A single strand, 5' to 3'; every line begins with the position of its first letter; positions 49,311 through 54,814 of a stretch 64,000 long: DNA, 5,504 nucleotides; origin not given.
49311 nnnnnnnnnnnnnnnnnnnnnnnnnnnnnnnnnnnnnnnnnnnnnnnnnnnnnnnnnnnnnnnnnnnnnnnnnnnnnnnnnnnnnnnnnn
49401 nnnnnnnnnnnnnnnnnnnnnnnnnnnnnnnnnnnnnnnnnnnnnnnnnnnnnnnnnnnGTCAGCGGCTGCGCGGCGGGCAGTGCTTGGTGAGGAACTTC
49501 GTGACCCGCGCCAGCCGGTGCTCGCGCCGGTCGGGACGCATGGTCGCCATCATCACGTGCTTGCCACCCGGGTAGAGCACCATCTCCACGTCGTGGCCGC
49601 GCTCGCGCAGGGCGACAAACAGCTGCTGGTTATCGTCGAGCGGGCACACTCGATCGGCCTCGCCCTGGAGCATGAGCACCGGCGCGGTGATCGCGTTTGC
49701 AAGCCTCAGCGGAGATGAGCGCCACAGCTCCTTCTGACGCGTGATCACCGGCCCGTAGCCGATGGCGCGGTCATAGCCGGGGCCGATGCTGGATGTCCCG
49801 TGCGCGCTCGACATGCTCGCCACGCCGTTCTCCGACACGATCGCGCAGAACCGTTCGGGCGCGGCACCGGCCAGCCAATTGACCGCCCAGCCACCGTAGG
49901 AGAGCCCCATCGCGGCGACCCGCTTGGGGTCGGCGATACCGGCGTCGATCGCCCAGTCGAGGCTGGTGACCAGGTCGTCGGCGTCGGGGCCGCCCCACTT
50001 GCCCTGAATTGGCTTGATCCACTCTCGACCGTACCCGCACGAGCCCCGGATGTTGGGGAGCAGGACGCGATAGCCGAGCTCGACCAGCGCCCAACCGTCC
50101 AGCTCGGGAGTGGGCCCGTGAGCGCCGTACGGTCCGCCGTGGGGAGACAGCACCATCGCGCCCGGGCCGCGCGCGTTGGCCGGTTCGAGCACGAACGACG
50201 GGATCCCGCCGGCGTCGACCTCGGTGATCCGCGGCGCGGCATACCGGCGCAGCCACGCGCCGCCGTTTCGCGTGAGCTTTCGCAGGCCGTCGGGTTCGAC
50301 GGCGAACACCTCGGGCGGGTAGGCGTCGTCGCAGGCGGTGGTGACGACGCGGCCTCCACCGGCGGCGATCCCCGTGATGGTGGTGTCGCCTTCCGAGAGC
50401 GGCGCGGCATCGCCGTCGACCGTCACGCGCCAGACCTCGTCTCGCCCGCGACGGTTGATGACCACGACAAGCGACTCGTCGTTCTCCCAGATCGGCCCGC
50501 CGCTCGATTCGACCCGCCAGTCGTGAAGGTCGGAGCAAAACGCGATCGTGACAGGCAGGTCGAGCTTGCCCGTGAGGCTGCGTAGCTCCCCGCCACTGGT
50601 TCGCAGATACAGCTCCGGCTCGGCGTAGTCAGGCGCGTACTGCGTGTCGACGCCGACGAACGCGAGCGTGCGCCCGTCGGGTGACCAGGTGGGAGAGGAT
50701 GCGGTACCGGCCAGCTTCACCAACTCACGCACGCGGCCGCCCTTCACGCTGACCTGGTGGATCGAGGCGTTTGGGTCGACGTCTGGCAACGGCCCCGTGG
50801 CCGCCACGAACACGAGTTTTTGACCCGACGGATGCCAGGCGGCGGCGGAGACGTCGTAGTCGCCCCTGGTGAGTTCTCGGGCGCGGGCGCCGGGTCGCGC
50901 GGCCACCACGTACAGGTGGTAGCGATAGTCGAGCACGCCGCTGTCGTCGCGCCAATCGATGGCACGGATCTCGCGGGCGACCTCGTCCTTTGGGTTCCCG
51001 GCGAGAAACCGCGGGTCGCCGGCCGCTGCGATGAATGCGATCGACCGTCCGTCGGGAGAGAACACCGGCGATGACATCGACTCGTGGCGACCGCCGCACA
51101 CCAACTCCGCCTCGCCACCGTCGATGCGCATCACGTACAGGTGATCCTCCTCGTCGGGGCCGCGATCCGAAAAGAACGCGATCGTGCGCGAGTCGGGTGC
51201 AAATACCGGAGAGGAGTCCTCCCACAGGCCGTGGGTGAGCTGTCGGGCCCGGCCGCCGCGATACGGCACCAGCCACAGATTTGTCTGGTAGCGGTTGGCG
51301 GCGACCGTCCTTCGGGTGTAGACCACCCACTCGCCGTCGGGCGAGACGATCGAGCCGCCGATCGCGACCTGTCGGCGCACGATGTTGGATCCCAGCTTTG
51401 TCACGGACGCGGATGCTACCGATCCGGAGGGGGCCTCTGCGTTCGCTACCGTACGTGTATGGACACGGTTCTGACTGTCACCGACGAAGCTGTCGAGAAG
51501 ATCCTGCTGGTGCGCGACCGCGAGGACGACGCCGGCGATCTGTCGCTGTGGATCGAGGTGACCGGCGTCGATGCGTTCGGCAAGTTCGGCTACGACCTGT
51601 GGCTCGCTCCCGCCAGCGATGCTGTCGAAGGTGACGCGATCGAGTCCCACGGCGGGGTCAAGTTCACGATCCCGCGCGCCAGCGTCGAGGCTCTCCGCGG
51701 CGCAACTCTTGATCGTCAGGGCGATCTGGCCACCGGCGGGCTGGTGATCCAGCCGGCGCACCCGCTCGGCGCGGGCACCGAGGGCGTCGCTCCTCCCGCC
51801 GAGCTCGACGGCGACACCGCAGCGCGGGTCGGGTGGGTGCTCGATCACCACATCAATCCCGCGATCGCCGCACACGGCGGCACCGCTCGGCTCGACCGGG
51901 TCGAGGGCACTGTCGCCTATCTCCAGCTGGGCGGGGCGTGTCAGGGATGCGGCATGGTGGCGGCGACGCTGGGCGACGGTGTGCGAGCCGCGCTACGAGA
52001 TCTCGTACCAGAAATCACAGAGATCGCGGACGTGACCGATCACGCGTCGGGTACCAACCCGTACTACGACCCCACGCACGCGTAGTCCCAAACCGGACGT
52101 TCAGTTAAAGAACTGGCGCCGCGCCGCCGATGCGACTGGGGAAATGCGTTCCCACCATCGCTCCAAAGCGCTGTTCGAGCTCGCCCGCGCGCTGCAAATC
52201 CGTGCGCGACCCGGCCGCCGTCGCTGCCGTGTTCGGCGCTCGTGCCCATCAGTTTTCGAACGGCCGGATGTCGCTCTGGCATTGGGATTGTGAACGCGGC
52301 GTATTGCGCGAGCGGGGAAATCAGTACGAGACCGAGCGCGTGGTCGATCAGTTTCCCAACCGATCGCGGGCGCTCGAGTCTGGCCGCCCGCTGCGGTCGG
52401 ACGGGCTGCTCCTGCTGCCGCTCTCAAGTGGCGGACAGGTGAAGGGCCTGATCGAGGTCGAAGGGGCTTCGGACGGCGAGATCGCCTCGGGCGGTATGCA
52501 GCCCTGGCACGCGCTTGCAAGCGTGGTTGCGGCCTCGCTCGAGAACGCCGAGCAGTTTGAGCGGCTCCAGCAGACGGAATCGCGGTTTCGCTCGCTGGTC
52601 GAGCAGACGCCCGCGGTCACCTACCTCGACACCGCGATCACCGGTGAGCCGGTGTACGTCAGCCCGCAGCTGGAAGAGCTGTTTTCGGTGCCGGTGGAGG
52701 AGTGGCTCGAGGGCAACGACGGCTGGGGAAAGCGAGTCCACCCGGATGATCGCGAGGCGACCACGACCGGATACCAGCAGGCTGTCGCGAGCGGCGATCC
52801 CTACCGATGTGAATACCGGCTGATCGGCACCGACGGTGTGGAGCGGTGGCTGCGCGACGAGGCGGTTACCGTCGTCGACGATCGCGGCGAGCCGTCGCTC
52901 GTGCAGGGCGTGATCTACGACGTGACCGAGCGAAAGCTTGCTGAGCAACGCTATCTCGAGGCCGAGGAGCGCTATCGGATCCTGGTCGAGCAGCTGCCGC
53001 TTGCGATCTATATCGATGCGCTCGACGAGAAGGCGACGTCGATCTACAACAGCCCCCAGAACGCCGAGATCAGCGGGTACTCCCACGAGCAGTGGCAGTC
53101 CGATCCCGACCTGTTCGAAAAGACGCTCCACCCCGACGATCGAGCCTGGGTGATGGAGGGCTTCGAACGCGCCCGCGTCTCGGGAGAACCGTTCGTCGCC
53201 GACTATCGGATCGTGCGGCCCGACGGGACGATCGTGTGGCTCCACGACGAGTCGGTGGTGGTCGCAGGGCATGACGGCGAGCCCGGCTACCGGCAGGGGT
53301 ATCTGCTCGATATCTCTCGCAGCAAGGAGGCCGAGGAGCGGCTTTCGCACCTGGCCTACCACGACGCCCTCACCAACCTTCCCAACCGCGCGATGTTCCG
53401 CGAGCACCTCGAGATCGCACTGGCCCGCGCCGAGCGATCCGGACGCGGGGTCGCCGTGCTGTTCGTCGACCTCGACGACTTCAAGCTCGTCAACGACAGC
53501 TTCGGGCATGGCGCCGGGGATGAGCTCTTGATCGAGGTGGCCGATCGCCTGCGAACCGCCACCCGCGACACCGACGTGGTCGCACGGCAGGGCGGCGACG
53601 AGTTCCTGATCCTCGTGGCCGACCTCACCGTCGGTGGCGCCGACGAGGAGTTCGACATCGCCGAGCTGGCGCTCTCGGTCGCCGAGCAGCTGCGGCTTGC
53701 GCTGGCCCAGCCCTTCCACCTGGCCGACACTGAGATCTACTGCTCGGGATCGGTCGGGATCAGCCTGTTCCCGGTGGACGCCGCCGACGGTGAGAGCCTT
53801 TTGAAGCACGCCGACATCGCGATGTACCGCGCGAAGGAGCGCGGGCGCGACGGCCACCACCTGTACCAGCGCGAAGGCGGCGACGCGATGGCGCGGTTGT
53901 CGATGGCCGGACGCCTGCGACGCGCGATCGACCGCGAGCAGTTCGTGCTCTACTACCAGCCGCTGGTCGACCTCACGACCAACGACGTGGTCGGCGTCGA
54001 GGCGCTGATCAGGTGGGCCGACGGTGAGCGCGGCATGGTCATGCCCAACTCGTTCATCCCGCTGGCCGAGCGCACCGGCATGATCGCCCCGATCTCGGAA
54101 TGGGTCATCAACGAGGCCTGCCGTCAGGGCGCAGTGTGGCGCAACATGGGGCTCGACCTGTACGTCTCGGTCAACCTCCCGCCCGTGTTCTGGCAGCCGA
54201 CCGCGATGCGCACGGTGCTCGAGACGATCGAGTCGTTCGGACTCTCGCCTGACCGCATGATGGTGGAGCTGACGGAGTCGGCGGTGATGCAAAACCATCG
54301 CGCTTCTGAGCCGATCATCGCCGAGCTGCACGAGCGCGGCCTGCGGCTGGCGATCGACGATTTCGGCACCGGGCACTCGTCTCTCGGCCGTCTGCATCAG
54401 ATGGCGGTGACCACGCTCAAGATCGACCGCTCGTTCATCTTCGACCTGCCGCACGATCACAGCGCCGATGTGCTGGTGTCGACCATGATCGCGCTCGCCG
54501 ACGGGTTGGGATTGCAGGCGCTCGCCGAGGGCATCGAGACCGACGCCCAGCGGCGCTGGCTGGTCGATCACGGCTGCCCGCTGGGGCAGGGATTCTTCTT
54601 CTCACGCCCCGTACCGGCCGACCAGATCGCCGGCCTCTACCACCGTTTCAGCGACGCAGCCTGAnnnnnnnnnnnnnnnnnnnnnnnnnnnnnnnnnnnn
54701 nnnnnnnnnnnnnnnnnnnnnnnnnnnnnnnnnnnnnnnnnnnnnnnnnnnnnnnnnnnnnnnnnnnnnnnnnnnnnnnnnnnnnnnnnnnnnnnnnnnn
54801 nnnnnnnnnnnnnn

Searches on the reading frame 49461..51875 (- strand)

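Call 63: search_protein_families(library=pfam, proteins=[window:49461-51875:-], max_evalue=0.0001)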
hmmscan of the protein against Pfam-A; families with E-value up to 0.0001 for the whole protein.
window:49461-51875:- (804 aa): 7 families
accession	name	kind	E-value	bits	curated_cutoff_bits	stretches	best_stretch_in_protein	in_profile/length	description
PF00326.27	Peptidase_S9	-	8.7e-41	140.2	22.6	1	597-798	10-209/213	Prolyl oligopeptidase family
PF07676.18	PD40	-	9e-24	83.3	20.9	1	211-248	2-38/38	WD40-like Beta Propeller Repeat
PF02129.25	Peptidase_S15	-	8.1e-10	39.3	23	1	589-690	39-134/262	X-Pro dipeptidyl-peptidase (S15 family)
PF00930.27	DPPIV_N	-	4.2e-09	36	22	0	200-278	262-342/354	Dipeptidyl peptidase IV (DPP IV) N-terminal region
PF01738.24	DLH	-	1.6e-08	34.9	21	1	596-795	36-213/217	Dienelactone hydrolase family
PF12146.15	Hydrolase_4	-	1.8e-07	31.1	27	1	724-776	185-235/239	Serine aminopeptidase, S33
PF00561.26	Abhydrolase_1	-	4.6e-06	26.9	25.8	0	576-691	4-106/245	alpha/beta hydrolase fold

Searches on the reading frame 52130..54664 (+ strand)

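Call 63: search_protein_families(library=pfam, proteins=[window:52130-54664:+], max_evalue=0.0001)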
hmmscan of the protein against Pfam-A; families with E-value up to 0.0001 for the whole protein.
window:52130-54664:+ (844 aa): 6 families
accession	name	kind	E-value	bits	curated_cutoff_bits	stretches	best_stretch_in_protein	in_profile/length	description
PF00563.25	EAL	-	3.6e-66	223.3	31.3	1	595-827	3-236/236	EAL domain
PF00990.26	GGDEF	-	2.4e-46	157.9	23.8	1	409-574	1-160/161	Diguanylate cyclase, GGDEF domain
PF08447.18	PAS_3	-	9.8e-38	128.8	25.6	2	175-262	2-89/89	PAS fold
PF00989.32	PAS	-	7e-09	36.1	22.6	0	152-265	2-113/113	PAS fold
PF08448.16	PAS_4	-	1.1e-05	26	23.1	0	171-269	14-109/110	PAS fold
PF13426.13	PAS_9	-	6.9e-05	23.5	27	0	171-267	10-103/103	PAS domain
